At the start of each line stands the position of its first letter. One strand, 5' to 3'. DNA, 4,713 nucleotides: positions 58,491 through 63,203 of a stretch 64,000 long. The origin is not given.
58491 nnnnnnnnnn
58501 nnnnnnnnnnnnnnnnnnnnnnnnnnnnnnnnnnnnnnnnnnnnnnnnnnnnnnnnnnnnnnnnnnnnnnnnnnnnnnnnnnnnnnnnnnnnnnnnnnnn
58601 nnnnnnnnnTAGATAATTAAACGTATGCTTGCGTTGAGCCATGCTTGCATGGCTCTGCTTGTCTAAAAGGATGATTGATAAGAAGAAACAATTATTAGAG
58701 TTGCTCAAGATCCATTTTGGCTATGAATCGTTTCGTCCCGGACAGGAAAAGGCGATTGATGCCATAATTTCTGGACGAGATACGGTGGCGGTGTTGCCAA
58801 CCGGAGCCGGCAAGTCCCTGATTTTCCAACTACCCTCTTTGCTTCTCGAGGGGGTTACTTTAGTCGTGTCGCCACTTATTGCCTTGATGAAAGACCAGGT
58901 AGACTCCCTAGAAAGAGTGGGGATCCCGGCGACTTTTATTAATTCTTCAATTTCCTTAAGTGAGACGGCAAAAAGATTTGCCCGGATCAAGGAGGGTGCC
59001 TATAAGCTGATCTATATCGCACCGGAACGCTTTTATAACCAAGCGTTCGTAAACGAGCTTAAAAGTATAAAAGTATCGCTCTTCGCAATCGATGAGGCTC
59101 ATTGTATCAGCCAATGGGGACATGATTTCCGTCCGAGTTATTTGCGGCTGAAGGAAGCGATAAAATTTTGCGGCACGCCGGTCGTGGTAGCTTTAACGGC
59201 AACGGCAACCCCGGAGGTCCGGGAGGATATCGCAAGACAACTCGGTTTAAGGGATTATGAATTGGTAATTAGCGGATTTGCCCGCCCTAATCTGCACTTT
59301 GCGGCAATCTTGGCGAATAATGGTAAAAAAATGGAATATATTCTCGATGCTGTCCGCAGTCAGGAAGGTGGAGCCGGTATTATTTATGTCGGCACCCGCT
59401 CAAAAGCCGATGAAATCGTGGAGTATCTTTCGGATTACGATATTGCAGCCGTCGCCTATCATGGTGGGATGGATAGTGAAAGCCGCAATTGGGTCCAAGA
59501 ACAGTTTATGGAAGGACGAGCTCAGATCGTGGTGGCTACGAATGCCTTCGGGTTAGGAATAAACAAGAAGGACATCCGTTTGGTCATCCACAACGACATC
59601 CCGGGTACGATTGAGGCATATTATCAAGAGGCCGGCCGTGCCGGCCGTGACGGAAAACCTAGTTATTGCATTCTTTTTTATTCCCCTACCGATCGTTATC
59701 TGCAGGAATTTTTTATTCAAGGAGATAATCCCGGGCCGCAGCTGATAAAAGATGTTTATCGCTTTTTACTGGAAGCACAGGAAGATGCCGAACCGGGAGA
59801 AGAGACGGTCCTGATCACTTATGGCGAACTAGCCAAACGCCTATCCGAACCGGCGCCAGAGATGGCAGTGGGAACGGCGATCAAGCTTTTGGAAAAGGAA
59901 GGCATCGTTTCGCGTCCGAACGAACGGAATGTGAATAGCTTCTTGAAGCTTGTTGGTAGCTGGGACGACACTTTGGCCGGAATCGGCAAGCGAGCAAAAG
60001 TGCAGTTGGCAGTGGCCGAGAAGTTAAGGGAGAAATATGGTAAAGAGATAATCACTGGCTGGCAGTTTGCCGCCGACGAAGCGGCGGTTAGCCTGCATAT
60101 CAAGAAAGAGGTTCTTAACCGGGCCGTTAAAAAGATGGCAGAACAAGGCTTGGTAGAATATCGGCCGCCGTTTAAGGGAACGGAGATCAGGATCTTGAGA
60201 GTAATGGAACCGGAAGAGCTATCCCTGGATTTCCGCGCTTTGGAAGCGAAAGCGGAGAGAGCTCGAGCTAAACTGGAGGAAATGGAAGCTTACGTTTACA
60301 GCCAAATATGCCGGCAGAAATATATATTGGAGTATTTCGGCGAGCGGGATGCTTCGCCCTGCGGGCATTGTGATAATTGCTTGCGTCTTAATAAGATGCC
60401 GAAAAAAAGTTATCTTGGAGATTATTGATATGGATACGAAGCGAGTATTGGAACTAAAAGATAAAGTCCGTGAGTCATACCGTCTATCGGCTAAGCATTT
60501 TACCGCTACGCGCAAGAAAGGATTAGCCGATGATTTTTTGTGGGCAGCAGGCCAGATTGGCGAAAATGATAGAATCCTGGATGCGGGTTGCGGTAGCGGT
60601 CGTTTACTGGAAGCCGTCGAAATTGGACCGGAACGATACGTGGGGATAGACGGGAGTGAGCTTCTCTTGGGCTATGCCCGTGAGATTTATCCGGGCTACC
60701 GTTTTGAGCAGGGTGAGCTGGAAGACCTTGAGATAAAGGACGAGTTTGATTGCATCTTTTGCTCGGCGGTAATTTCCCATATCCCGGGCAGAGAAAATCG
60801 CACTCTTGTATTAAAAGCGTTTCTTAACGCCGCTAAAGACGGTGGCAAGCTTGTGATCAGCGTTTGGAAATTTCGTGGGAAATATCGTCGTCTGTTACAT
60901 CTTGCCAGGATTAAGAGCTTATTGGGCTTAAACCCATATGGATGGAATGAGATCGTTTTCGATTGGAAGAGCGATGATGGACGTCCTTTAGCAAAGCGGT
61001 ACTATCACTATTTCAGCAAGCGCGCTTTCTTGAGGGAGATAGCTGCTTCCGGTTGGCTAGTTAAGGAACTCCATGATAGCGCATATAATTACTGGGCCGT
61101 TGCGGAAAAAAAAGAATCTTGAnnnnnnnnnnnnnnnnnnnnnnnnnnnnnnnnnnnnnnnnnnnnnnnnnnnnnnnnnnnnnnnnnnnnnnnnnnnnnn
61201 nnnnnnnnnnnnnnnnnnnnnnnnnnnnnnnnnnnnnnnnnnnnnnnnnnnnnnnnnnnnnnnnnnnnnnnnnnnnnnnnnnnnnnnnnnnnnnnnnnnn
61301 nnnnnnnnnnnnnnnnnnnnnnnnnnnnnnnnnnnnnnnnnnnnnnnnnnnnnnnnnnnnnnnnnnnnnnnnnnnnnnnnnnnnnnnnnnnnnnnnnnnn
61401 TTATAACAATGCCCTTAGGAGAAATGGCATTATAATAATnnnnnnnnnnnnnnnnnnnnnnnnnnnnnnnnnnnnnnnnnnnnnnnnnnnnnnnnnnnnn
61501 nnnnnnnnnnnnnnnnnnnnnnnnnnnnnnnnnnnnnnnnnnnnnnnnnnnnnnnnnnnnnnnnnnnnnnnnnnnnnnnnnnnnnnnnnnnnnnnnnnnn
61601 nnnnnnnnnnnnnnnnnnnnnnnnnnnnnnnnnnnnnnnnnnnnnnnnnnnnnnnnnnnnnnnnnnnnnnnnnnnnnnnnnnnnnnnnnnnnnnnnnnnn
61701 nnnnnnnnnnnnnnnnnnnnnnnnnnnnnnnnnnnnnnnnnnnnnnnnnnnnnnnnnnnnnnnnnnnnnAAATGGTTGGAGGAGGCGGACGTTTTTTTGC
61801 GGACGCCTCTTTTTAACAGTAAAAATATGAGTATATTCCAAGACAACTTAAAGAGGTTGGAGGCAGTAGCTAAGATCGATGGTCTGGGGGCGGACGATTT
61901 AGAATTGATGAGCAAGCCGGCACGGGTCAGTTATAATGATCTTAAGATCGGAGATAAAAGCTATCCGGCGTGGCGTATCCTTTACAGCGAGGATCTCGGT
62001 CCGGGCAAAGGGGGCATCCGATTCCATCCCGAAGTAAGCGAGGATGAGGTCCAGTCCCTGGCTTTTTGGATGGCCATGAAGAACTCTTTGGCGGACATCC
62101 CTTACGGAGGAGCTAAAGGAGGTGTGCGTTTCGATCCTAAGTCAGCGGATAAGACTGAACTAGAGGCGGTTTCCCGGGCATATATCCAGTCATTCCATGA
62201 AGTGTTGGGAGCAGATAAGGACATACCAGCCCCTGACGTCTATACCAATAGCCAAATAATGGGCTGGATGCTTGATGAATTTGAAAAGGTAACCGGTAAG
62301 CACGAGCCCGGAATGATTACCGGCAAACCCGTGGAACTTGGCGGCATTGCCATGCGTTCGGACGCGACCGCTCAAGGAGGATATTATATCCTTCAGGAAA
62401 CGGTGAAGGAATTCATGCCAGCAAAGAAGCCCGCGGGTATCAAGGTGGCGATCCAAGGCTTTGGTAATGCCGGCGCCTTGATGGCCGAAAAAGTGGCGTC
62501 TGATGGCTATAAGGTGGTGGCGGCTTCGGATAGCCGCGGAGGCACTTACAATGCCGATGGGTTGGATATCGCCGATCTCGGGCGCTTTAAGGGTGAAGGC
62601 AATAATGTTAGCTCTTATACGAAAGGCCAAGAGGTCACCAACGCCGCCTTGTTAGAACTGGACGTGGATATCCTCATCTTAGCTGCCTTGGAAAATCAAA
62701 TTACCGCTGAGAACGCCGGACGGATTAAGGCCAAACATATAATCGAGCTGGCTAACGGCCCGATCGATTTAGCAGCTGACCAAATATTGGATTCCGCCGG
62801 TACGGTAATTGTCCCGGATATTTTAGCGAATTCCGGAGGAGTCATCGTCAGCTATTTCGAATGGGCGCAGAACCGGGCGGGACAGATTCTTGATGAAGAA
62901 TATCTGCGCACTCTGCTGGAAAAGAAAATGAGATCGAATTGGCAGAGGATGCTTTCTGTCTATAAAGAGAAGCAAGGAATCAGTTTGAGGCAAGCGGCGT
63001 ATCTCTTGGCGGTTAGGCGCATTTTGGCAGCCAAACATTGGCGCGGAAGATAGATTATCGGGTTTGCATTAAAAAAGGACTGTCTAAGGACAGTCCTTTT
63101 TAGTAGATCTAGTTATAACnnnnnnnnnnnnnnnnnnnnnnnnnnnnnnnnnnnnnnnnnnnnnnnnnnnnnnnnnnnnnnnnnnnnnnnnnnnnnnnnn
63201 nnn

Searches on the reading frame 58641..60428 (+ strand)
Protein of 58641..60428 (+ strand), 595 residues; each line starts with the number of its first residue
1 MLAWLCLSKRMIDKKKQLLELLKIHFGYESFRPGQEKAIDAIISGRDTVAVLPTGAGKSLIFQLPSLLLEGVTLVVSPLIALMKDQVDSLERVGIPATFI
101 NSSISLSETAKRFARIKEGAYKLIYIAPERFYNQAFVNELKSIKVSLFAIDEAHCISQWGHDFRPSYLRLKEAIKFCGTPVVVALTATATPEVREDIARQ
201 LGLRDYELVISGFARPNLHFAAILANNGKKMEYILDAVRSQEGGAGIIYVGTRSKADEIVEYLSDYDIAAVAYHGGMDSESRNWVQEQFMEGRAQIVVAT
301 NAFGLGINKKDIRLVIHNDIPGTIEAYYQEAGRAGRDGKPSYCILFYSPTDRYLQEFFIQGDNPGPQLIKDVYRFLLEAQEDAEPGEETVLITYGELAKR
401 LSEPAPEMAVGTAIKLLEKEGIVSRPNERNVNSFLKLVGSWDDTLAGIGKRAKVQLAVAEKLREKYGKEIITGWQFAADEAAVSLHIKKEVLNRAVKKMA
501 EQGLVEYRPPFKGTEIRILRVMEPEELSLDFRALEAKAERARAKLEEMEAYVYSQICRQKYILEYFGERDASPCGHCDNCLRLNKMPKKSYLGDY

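Call 8: search_protein_families(library=pfam, proteins=[window:58641-60428:+], max_evalue=0.001)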
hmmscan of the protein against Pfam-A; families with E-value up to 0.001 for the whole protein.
window:58641-60428:+ (595 aa): 6 families
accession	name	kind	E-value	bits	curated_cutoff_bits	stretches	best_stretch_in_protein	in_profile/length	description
PF00270.35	DEAD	-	3e-29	102.3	26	1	32-194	1-165/167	DEAD/DEAH box helicase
PF00271.37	Helicase_C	-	3.1e-24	85.8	23.5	1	230-338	2-110/110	Helicase conserved C-terminal domain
PF16124.10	RecQ_Zn_bind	-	3.7e-15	56.9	25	1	534-581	17-66/66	RecQ zinc-binding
PF04851.21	ResIII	-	1.4e-08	35.2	22.5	1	31-189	4-162/164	Type III restriction enzyme, res subunit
PF12802.13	MarR_2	-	0.00012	22.6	27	0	480-509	25-54/61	MarR family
PF13545.12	HTH_Crp_2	-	0.00021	21.6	27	0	481-519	28-62/70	Crp-like helix-turn-helix domain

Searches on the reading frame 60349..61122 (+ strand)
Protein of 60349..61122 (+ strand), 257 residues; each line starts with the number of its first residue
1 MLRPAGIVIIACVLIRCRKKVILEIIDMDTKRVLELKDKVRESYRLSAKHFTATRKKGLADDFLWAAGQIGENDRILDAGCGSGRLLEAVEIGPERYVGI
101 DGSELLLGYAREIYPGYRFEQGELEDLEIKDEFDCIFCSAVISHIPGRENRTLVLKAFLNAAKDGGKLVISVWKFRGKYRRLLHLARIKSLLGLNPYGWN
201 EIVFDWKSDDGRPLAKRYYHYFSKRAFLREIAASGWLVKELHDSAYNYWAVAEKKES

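Call 38: search_protein_families(library=pfam, proteins=[window:60349-61122:+], max_evalue=0.001)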
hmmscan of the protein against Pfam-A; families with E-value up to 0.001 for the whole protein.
window:60349-61122:+ (257 aa): 6 families
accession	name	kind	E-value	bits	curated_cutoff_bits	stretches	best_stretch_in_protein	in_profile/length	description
PF08241.18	Methyltransf_11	-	1.6e-13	51.5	21.2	1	77-170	1-95/95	Methyltransferase domain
PF13649.12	Methyltransf_25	-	2.5e-13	50.9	27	1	76-166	1-97/97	Methyltransferase domain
PF13847.12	Methyltransf_31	-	8.7e-13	48.6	27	1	72-173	3-112/145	Methyltransferase domain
PF13489.12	Methyltransf_23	-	2.6e-12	47.2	27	1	55-195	5-132/164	Methyltransferase domain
PF08242.18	Methyltransf_12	-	3.4e-12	47.4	30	1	77-168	1-98/98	Methyltransferase domain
PF01739.24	CheR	-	0.00044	20.2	27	0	118-170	121-173/195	CheR methyltransferase, SAM binding domain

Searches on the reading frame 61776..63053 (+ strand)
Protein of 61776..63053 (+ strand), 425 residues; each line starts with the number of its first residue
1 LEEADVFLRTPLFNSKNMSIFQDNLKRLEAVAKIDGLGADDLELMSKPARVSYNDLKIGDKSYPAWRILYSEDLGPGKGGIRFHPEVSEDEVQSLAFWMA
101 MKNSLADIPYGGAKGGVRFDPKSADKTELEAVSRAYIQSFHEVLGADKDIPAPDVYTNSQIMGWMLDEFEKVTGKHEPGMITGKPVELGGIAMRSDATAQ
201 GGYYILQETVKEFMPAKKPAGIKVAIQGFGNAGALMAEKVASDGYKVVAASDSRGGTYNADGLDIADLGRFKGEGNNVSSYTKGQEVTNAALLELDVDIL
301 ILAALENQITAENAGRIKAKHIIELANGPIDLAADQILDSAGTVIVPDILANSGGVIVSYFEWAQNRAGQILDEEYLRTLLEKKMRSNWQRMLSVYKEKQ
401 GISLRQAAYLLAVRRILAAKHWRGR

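Call 38: search_protein_families(library=pfam, proteins=[window:61776-63053:+], max_evalue=0.001)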
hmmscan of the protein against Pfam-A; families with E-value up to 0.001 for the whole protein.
window:61776-63053:+ (425 aa): 2 families
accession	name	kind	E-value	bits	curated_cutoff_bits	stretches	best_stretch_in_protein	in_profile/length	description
PF00208.27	ELFV_dehydrog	-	1.1e-64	218.8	23.4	1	189-424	1-241/241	Glutamate/Leucine/Phenylalanine/Valine dehydrogenase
PF02812.23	ELFV_dehydrog_N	-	5.9e-43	146.1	25.3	1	63-170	21-128/129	Glu/Leu/Phe/Val dehydrogenase, dimerisation domain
